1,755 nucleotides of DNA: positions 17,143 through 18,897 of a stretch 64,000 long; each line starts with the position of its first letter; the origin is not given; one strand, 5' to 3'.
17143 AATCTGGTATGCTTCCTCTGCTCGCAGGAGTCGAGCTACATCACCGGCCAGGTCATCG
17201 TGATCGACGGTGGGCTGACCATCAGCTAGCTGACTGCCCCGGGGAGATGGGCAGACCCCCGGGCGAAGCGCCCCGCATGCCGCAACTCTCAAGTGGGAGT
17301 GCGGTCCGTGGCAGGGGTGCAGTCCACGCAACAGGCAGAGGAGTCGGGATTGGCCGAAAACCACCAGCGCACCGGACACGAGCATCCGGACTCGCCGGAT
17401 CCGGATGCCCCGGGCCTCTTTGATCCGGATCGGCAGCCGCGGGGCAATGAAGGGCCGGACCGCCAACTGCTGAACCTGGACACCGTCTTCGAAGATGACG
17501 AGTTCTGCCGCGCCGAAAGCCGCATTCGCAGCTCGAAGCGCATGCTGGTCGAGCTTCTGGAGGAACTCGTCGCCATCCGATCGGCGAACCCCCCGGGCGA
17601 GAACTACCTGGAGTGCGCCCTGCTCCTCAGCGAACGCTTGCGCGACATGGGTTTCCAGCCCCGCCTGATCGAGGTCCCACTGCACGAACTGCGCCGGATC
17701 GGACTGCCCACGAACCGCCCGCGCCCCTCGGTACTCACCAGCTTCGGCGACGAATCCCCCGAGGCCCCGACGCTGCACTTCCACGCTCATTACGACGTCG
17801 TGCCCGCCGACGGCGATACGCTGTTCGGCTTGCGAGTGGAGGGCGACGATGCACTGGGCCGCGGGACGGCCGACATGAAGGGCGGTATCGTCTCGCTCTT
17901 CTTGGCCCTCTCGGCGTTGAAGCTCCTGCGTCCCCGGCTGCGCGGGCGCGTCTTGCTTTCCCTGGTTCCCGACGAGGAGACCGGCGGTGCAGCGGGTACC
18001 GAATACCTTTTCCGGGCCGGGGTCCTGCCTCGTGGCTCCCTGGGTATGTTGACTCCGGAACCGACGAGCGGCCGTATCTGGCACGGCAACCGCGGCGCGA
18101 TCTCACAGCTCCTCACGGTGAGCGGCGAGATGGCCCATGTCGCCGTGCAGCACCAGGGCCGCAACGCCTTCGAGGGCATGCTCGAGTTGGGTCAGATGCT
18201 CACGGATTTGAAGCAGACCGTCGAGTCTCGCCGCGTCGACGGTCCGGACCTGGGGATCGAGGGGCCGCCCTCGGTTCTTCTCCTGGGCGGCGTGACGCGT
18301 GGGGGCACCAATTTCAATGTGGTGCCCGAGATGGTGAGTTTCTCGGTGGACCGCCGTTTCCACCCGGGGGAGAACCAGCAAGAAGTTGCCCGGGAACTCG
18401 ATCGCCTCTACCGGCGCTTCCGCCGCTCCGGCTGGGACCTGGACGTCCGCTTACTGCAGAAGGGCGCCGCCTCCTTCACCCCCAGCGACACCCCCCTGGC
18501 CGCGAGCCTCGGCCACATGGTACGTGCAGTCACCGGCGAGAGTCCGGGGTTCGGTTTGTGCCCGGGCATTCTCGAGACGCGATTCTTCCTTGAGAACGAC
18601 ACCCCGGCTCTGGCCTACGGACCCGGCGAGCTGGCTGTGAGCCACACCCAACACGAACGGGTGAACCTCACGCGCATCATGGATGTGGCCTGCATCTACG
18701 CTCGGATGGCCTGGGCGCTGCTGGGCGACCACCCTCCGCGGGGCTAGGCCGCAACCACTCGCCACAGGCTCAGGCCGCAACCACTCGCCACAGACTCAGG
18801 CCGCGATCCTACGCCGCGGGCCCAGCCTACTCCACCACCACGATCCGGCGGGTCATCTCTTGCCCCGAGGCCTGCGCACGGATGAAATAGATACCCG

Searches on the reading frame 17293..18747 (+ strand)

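Call 46: search_protein_families(library=pfam, proteins=[window:17293-18747:+], max_evalue=0.00001)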
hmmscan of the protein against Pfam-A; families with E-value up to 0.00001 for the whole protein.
window:17293-18747:+ (484 aa): 2 families
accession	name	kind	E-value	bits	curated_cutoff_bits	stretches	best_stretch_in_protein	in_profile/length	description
PF01546.33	Peptidase_M20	-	1.2e-23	84.5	24.6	1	163-473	2-204/206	Peptidase family M20/M25/M40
PF07687.19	M20_dimer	-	3.1e-11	43.6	21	1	265-371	2-97/107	Peptidase dimerisation domain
